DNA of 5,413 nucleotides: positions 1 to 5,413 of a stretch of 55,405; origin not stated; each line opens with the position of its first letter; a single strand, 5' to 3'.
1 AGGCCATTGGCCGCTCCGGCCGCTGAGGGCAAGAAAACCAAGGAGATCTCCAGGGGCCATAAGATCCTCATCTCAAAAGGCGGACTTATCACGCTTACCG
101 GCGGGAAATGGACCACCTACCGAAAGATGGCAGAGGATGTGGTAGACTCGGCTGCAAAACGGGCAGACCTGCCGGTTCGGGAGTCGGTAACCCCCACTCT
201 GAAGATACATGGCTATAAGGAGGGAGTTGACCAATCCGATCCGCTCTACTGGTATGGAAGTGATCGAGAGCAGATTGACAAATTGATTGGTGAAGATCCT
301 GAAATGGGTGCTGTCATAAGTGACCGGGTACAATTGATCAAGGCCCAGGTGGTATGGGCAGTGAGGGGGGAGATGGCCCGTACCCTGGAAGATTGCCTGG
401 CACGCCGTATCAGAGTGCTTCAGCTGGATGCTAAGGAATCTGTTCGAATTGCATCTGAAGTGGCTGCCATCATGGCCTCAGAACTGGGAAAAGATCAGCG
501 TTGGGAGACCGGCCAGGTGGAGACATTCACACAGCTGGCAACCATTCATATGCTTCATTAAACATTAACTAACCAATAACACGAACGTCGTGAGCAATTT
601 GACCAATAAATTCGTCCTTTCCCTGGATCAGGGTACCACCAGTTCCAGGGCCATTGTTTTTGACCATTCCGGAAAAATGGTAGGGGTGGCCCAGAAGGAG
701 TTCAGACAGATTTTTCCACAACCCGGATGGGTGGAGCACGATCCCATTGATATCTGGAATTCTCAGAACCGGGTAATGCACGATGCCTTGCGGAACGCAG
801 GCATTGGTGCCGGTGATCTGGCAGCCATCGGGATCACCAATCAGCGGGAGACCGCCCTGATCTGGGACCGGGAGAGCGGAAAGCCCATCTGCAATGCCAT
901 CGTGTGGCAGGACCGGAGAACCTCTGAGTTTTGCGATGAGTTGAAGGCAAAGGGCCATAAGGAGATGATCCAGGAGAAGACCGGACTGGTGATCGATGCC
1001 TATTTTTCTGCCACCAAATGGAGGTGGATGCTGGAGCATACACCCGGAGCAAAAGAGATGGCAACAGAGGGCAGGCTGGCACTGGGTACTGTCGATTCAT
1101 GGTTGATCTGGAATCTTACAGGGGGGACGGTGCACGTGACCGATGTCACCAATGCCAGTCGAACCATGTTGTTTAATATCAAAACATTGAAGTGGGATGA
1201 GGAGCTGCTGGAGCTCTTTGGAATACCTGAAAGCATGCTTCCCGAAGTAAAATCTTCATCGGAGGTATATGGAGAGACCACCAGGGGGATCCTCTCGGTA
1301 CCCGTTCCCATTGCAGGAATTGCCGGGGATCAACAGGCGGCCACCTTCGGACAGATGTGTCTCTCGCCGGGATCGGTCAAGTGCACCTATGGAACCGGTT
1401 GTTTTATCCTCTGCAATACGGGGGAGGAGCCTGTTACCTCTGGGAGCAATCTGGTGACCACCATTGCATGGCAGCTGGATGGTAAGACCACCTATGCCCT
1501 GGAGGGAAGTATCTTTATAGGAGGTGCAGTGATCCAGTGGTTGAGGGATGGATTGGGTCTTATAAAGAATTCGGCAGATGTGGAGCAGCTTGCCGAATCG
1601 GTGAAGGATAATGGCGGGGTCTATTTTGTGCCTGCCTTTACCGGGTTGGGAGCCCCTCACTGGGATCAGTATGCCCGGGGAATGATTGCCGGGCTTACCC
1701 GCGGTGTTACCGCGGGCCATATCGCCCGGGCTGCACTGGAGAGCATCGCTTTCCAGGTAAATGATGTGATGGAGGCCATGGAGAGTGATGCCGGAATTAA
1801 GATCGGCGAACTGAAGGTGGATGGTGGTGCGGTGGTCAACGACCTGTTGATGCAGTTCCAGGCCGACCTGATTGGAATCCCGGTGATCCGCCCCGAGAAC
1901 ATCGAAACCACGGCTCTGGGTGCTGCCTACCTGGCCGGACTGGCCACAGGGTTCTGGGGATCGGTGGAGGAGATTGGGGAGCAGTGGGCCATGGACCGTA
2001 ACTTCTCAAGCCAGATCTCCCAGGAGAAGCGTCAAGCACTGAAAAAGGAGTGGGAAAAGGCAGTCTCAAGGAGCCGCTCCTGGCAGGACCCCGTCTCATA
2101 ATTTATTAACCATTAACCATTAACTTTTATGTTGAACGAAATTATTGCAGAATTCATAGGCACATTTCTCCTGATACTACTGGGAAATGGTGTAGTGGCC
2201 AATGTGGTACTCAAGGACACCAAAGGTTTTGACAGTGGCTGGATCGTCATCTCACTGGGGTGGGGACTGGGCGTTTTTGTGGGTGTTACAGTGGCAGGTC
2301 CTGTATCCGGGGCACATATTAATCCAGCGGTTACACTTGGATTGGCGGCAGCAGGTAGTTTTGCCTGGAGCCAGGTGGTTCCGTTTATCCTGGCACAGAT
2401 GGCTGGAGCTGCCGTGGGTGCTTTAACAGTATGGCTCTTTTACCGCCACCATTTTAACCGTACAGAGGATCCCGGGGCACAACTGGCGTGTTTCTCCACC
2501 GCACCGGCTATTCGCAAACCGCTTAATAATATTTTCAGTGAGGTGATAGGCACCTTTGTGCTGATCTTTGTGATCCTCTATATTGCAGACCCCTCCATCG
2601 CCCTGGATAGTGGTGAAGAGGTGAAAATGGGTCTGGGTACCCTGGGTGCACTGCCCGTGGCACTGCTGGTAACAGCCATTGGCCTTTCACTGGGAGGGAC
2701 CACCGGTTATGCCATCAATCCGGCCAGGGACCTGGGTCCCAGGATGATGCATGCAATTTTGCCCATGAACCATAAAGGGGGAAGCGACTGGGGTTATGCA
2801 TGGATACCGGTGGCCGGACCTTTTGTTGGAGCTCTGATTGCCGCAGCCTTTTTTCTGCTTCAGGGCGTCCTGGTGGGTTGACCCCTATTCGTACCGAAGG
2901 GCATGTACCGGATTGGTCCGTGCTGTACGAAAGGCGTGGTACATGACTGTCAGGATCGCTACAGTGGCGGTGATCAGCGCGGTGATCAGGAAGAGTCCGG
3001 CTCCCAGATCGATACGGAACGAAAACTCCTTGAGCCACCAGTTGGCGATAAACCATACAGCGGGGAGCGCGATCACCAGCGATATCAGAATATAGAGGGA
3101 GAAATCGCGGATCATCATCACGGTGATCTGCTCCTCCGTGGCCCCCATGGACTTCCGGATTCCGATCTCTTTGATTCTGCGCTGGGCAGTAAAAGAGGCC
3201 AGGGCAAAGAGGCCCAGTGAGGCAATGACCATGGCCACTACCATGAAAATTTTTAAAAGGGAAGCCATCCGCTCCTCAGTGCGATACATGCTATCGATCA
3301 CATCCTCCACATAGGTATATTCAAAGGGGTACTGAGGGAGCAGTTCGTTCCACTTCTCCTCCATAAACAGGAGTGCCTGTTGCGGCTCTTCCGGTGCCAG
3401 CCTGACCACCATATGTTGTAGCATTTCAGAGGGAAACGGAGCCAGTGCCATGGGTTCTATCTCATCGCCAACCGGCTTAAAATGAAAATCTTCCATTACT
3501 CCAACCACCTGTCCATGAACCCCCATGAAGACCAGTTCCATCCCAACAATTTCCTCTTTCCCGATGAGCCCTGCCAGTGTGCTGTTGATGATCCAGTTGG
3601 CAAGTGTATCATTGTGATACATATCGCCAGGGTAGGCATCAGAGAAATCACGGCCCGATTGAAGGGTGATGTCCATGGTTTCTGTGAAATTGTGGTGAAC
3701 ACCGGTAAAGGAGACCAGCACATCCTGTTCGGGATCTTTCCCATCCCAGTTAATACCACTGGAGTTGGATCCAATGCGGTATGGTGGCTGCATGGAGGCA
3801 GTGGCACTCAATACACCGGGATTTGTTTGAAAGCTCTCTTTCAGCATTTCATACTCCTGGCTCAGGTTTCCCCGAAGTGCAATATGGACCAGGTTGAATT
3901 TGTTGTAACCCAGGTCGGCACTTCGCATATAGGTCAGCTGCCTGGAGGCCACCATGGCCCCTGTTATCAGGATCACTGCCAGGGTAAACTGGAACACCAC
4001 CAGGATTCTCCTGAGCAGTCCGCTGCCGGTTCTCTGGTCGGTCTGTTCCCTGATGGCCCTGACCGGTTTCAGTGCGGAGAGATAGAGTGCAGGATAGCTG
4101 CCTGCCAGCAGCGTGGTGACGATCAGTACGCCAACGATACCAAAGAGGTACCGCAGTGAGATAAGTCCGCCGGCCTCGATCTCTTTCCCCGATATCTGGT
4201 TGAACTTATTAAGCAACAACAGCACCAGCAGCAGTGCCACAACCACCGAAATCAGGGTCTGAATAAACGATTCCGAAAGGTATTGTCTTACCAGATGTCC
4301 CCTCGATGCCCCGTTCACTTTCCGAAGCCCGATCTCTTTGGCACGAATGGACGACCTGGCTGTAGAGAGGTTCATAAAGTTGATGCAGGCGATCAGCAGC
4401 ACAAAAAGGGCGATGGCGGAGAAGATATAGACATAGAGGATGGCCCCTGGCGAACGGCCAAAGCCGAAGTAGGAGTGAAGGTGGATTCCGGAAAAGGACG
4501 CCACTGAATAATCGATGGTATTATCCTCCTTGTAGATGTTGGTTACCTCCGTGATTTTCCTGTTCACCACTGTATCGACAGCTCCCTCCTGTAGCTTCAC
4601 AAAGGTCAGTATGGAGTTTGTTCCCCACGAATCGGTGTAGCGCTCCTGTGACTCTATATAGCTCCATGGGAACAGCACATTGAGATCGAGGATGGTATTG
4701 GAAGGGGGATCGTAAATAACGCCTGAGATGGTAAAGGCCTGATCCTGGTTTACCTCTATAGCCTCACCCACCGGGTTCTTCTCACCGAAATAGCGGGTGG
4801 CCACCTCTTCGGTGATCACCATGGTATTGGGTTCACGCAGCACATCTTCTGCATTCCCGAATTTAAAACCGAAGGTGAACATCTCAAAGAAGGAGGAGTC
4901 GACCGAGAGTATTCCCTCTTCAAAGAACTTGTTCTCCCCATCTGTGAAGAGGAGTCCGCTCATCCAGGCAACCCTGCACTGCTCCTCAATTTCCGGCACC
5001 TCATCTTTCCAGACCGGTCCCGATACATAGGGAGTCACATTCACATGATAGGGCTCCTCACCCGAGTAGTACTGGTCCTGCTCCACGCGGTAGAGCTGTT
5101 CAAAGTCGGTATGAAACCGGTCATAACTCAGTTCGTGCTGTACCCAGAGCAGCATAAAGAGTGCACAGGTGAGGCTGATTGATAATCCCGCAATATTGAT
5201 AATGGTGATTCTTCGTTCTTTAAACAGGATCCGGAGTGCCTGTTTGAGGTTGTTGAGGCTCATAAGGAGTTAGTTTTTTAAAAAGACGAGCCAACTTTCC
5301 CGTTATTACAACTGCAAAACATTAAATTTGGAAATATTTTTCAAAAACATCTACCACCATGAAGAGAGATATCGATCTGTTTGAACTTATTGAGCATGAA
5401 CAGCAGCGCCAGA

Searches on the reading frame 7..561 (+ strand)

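Call 30: search_protein_families(library=pfam, proteins=[window:7-561:+], max_evalue=0.001)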
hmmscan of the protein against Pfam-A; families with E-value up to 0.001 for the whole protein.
window:7-561:+ (184 aa): 1 family
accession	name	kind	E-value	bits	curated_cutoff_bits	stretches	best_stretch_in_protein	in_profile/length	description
PF16901.10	DAO_C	-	8.3e-19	68.1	31.4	1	81-164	38-123/126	C-terminal domain of alpha-glycerophosphate oxidase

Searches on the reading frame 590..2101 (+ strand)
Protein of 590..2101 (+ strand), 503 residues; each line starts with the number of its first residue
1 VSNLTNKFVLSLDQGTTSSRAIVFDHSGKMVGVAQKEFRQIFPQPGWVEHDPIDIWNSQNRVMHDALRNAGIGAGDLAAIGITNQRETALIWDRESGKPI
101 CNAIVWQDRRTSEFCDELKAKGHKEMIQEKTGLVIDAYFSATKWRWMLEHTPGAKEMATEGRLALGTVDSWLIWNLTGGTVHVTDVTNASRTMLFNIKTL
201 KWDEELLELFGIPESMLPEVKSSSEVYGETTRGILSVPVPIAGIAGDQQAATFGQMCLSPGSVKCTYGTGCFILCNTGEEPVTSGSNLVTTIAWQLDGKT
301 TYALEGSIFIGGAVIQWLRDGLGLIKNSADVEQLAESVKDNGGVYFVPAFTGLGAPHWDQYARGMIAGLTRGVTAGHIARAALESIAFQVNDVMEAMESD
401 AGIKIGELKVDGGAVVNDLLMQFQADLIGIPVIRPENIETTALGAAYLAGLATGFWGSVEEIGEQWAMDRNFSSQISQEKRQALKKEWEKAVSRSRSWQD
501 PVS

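Call 30: search_protein_families(library=pfam, proteins=[window:590-2101:+], max_evalue=0.001)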
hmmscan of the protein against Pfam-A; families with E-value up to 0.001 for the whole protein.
window:590-2101:+ (503 aa): 2 families
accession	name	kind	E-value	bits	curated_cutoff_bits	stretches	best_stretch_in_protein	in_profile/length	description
PF00370.27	FGGY_N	-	4.9e-81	272.4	28.8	1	9-254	2-245/245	FGGY family of carbohydrate kinases, N-terminal domain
PF02782.22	FGGY_C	-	1.9e-46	158.8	27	1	264-452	2-197/198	FGGY family of carbohydrate kinases, C-terminal domain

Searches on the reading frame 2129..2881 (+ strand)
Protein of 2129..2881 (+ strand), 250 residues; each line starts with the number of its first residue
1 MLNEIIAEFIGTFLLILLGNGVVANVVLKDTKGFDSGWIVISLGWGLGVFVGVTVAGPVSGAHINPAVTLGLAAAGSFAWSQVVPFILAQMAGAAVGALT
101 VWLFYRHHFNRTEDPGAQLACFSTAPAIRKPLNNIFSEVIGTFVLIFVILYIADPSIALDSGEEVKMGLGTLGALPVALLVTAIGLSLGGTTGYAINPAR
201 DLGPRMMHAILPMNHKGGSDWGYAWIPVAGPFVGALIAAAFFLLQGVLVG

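Call 30: search_protein_families(library=pfam, proteins=[window:2129-2881:+], max_evalue=0.001)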
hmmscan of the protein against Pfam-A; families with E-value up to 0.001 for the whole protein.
window:2129-2881:+ (250 aa): 1 family
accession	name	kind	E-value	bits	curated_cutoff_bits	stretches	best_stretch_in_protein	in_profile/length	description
PF00230.25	MIP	-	1.4e-46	159.5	25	1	2-240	8-220/222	Major intrinsic protein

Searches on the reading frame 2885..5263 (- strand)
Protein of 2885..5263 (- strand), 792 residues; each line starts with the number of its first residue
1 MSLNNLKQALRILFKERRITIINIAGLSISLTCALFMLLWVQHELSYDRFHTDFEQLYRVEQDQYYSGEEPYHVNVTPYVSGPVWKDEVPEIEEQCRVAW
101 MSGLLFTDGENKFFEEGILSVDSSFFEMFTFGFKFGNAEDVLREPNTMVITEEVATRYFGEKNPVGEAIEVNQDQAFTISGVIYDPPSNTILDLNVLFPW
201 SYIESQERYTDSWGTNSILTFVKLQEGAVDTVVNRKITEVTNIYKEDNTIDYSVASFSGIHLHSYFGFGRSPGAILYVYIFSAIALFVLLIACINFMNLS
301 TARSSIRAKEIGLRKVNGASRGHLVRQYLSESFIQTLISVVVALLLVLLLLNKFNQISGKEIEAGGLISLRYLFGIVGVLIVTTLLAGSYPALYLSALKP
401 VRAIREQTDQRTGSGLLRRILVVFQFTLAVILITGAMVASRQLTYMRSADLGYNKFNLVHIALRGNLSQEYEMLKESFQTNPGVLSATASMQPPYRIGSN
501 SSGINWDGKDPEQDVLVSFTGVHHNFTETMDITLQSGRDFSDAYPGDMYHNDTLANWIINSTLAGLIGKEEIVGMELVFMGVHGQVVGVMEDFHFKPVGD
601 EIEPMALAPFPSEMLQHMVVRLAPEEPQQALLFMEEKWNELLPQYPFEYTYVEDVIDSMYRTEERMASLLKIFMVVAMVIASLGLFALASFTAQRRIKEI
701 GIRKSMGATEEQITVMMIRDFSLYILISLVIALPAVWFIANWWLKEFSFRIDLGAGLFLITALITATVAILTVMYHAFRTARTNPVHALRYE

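Call 30: search_protein_families(library=pfam, proteins=[window:2885-5263:-], max_evalue=0.001)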
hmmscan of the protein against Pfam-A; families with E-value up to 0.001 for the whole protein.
window:2885-5263:- (792 aa): 2 families
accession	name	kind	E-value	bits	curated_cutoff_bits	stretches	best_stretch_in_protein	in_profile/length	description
PF12704.14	MacB_PCD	-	1.5e-30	107.5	27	2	20-239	1-206/207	MacB-like periplasmic core domain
PF02687.27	FtsX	-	3.9e-28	98.3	25.5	2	283-398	2-118/120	FtsX-like permease C-terminal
